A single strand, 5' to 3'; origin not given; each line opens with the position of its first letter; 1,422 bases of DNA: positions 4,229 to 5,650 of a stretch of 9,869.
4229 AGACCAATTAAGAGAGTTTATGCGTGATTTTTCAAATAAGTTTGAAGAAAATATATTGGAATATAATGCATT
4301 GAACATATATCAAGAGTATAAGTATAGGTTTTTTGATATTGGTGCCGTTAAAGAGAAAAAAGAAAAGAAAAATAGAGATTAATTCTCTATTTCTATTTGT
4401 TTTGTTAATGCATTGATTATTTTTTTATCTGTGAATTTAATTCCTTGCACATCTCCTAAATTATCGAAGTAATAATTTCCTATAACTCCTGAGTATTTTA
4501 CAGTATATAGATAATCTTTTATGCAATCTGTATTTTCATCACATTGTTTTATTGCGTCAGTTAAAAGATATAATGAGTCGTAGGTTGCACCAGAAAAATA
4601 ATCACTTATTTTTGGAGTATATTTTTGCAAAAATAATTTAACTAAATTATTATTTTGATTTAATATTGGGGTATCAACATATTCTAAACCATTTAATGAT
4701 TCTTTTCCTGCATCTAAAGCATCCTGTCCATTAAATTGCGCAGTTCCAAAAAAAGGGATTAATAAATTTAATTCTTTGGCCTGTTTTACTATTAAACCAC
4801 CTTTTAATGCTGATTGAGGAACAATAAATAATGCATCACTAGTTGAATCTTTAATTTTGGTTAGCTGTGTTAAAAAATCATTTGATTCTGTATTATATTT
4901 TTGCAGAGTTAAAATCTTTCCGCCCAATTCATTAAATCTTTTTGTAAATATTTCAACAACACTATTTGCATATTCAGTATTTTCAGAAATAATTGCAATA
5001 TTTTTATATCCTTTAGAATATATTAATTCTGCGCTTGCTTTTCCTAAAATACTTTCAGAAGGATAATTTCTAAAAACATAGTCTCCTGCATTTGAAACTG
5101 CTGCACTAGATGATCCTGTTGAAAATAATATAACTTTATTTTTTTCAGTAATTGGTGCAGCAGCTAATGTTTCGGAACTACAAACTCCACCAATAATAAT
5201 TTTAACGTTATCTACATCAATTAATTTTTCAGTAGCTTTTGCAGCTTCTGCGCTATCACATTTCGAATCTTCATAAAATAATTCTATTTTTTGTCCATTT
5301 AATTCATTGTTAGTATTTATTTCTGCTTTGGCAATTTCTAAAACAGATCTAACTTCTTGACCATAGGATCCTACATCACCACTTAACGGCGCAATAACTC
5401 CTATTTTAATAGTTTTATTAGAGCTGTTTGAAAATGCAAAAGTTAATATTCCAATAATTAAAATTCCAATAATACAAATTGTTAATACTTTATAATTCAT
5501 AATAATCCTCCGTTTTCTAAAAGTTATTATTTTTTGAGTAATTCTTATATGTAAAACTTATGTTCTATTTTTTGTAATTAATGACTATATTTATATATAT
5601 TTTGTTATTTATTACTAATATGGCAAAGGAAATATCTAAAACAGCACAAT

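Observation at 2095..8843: Three tandem ~2.2-kb cassettes, each pairing a membrane-anchored LivK-type binding protein with its own divergent double-Lrp regulator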

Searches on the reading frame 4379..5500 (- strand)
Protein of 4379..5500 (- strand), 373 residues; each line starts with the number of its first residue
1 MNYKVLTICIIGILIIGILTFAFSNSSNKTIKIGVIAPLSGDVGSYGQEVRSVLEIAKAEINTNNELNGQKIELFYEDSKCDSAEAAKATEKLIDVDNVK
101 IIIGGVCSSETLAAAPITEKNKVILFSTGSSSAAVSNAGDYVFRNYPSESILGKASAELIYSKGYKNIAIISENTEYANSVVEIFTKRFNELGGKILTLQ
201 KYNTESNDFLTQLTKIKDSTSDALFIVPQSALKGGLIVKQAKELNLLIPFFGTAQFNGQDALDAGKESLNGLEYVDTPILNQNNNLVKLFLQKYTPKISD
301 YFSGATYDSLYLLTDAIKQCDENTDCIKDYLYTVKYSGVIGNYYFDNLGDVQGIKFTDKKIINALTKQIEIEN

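Call 3: search_protein_families(library=pfam, proteins=[window:4379-5500:-], max_evalue=0.01)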
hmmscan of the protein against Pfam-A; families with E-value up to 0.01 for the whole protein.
window:4379-5500:- (373 aa): 4 families
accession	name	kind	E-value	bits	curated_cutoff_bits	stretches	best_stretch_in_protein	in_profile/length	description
PF13458.12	Peripla_BP_6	-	4.5e-50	171.7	31.7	1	30-345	1-322/343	Periplasmic binding protein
PF01094.35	ANF_receptor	-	3e-34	119.1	25.4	1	52-353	4-342/353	Receptor family ligand binding region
PF13433.12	Peripla_BP_5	-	4.1e-14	52.9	27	1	31-225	1-193/363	Periplasmic binding protein domain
PF04348.19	LppC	-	4e-06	26.2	28.8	1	27-223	215-406/563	LppC putative lipoprotein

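Call 4: search_protein_families(library=ncbifam, proteins=[window:4379-5500:-], max_evalue=0.01)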
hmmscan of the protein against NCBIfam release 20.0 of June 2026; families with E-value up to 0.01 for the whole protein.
window:4379-5500:- (373 aa): 5 families
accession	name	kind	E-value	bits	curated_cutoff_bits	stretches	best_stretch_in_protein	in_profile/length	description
NF011933.0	PRK15404.1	subfamily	1.8e-36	126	477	1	14-357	9-356/370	high-affinity branched-chain amino acid ABC transporter substrate-binding protein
TIGR03407.1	urea_ABC_UrtA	exception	7.6e-15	54.7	492.75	1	31-341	1-319/361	urea ABC transporter substrate-binding protein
TIGR03669.1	urea_ABC_arch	equivalog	3.3e-13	49.4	494.8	1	31-321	1-294/375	urea ABC transporter substrate-binding protein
TIGR03863.1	PQQ_ABC_bind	subfamily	0.002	17.2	413.6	1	56-215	19-178/347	ABC transporter, substrate binding protein, PQQ-dependent alcohol dehydrogenase system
NF045844.1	BC85_0335_fam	subfamily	0.0055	16.4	65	1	159-219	78-141/215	BC85_0335 family putative methyltransferase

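Call 52: search_solved_structures(query=window:4379-5500:-, max_evalue=1e-10, show_alignments=1)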
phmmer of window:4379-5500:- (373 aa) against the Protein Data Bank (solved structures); distinct sequences matched with E-value up to 1e-10: 29.
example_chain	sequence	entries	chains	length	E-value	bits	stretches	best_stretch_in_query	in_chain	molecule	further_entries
3td9_A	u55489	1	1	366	4.3e-27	98.4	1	28-351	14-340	Branched chain amino acid ABC transporter, periplasmic amino acid-binding protein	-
4gnr_A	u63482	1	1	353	4.3e-27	98.4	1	27-346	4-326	ABC transporter substrate-binding protein-branched chain amino acid transport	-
4nqr_A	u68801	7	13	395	1.4e-24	90.2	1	23-327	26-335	Amino acid/amide ABC transporter substrate-binding protein, HAAT family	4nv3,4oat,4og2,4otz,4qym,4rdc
4obb_A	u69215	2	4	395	1.5e-24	90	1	23-327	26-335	Amino acid/amide ABC transporter substrate-binding protein, HAAT family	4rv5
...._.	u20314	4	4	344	2e-21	79.8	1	30-356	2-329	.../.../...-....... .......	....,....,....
2liv_A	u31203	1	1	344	2.8e-21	79.3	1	30-356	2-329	LEUCINE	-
7ca3_A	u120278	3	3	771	3.3e-19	72.5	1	11-202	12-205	Gamma-aminobutyric acid type B receptor subunit 1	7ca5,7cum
6wiv_A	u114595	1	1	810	7.7e-18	68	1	25-202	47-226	Gamma-aminobutyric acid type B receptor subunit 1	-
6w2x_A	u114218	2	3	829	8.3e-18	67.9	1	25-202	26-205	Gamma-aminobutyric acid type B receptor subunit 1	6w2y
4mqe_A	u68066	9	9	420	1.1e-17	67.5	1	28-202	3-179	Gamma-aminobutyric acid type B receptor subunit 1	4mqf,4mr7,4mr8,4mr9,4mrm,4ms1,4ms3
7c7s_A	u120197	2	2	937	1.2e-17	67.3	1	25-202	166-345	Gamma-aminobutyric acid type B receptor subunit 1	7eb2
6uo8_A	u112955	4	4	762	1.3e-17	67.2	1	26-202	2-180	Gamma-aminobutyric acid type B receptor subunit 1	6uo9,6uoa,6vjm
7c7q_A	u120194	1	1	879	2.1e-17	66.6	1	25-202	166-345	Gamma-aminobutyric acid type B receptor subunit 1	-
4ey3_A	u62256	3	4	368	5e-17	65.3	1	27-321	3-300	Twin-arginine translocation pathway signal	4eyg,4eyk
8z0g_A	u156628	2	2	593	4.5e-16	62.2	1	41-356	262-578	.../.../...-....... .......,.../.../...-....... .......,mNeonGreen | NeIle,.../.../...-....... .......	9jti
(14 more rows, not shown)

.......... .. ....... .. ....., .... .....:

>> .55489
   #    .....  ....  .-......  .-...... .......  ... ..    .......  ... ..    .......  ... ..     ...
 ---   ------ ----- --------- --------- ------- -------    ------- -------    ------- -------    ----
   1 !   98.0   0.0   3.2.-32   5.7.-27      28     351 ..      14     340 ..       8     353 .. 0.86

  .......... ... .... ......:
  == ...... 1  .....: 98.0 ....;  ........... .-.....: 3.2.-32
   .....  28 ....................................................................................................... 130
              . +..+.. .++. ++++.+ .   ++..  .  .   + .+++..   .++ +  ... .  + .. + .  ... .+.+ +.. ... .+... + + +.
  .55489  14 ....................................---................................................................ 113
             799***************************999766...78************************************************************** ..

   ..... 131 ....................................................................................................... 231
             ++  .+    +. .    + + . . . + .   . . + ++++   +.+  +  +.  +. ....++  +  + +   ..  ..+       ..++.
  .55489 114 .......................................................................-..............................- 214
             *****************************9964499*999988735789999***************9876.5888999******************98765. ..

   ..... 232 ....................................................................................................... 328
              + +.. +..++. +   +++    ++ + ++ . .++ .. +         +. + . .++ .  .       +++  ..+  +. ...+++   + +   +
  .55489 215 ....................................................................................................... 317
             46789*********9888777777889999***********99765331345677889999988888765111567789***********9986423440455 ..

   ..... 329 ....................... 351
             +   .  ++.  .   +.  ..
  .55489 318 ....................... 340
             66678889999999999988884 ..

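Call 53: search_solved_structures(query=window:4379-5500:-, max_evalue=1e-20, show_alignments=5)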
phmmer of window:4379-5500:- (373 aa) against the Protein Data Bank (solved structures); distinct sequences matched with E-value up to 1e-20: 6.
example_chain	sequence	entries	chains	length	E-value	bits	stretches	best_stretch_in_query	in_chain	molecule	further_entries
3td9_A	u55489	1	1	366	4.3e-27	98.4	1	28-351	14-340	Branched chain amino acid ABC transporter, periplasmic amino acid-binding protein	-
4gnr_A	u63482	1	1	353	4.3e-27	98.4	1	27-346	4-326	ABC transporter substrate-binding protein-branched chain amino acid transport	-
4nqr_A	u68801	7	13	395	1.4e-24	90.2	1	23-327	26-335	Amino acid/amide ABC transporter substrate-binding protein, HAAT family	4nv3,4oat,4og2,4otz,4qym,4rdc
4obb_A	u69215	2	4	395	1.5e-24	90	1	23-327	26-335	Amino acid/amide ABC transporter substrate-binding protein, HAAT family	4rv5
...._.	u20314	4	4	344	2e-21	79.8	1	30-356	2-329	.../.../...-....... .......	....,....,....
2liv_A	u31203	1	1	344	2.8e-21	79.3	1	30-356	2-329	LEUCINE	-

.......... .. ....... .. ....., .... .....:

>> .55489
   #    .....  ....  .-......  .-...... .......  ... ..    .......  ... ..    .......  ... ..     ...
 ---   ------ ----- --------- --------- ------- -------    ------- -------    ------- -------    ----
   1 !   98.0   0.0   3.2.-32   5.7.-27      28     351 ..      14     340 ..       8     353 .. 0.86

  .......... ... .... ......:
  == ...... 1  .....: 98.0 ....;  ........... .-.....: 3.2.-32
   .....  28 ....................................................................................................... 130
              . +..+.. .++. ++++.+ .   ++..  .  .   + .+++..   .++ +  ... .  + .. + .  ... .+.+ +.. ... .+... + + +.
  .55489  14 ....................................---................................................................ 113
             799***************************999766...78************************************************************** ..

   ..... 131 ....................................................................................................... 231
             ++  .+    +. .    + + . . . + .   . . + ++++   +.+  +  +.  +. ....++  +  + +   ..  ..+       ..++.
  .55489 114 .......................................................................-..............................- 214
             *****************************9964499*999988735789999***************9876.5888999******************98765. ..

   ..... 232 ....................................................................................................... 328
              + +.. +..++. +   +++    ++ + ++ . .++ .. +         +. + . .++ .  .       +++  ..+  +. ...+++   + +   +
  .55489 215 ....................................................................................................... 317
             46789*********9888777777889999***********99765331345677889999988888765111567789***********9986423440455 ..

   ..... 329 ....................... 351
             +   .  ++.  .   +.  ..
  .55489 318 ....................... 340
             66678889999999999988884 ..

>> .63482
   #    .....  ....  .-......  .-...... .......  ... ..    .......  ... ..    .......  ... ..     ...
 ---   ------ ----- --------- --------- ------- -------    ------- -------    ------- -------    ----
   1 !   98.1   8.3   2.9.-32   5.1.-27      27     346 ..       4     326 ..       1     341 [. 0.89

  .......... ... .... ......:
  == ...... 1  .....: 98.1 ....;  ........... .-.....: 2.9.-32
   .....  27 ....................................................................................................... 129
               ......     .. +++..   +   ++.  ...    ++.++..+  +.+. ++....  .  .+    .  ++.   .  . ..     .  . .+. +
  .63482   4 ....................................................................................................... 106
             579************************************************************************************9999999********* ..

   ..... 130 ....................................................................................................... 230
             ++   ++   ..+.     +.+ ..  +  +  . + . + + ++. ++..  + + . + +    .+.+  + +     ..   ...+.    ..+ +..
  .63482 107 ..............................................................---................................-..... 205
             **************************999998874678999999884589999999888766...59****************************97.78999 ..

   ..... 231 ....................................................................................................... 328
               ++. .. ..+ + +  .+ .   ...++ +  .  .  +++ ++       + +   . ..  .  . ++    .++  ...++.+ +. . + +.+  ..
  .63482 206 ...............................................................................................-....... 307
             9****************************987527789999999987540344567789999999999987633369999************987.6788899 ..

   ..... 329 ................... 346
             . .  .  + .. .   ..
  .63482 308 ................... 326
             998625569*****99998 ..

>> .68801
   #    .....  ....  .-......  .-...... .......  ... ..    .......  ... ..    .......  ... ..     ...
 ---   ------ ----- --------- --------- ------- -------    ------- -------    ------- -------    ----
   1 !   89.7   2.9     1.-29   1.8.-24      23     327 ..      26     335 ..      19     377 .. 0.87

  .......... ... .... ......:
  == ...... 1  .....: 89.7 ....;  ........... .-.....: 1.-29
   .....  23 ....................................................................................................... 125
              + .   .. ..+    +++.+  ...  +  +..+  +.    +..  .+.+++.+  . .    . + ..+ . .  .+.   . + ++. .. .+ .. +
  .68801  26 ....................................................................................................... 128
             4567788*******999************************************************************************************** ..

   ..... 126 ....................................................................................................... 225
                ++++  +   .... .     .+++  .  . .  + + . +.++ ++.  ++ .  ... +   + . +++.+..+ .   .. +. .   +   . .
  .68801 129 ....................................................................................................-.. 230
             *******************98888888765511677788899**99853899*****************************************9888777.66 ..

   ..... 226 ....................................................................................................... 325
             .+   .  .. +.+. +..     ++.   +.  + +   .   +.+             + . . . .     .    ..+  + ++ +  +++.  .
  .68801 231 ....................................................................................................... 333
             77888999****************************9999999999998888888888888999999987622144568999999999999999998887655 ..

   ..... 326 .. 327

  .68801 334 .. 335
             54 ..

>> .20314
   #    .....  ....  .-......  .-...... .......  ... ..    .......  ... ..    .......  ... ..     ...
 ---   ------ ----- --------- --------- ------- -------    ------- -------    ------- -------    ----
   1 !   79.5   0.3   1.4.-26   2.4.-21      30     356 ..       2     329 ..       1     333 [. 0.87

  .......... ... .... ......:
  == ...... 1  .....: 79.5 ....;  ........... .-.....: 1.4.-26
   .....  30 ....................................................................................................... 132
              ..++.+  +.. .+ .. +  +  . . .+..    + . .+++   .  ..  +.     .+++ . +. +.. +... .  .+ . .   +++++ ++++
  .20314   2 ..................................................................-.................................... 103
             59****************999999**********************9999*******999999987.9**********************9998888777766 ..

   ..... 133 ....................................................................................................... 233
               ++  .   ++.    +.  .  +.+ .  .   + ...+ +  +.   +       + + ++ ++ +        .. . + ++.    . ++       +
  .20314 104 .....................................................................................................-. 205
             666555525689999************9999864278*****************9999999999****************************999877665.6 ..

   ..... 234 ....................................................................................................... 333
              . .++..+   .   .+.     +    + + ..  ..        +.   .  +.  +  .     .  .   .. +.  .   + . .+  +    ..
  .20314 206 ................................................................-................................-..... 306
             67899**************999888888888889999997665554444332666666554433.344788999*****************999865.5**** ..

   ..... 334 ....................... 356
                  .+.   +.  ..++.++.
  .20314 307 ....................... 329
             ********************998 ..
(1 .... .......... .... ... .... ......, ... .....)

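Call 78: search_protein_families(library=padloc, proteins=[window:4379-5500:-], max_evalue=0.001)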
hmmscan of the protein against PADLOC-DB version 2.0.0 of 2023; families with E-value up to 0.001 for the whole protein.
window:4379-5500:- (373 aa): 0 families
